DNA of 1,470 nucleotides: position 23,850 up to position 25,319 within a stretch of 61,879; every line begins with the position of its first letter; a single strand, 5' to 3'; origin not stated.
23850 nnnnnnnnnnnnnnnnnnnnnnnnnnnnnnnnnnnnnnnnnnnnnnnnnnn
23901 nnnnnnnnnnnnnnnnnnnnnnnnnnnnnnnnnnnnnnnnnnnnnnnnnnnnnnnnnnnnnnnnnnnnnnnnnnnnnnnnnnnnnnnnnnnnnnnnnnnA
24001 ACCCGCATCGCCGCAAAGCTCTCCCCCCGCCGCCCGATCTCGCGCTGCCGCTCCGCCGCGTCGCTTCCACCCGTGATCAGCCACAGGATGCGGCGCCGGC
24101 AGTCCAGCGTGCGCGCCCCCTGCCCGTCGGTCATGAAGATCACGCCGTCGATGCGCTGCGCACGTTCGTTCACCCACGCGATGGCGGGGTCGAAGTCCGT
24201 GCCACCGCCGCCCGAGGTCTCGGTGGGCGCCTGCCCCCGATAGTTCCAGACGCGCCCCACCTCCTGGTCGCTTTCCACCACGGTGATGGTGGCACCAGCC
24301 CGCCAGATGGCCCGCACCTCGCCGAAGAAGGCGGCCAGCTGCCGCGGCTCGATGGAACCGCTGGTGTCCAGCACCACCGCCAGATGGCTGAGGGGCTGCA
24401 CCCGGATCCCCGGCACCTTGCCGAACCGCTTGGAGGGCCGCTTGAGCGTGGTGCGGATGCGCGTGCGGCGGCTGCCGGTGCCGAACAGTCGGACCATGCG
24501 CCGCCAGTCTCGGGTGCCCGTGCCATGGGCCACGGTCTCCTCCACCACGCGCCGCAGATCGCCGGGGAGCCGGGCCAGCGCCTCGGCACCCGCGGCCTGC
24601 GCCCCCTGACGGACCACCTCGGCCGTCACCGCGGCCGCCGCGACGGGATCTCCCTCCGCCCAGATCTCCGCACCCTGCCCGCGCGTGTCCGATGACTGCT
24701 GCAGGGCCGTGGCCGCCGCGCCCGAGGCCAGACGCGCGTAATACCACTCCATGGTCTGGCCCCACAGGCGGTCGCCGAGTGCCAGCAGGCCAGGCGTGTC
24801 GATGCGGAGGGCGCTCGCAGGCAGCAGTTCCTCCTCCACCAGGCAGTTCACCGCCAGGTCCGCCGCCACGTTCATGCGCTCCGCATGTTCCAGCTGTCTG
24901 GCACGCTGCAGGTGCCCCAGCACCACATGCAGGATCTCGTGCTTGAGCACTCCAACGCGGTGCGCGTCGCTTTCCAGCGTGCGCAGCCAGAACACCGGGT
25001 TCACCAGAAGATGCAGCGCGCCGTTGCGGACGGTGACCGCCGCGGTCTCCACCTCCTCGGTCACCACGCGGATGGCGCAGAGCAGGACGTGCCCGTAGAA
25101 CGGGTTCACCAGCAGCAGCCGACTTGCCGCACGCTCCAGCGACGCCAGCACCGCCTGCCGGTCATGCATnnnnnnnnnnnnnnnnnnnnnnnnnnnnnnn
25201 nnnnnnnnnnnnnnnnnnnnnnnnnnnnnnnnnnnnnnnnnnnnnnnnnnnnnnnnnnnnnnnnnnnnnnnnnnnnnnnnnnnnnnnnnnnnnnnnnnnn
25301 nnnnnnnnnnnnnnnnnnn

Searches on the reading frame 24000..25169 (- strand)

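Call 25: search_protein_families(library=pfam, proteins=[window:24000-25169:-], max_evalue=0.0001)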
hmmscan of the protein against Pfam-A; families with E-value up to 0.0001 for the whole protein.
window:24000-25169:- (390 aa): 2 families
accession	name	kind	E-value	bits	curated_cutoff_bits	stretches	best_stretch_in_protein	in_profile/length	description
PF13203.12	DUF2201_N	-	6e-16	59.3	23.2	1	11-249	6-255/271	Putative metallopeptidase domain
PF09967.15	DUF2201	-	1.7e-14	54.4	26.4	1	263-371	1-112/123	VWA-like domain (DUF2201)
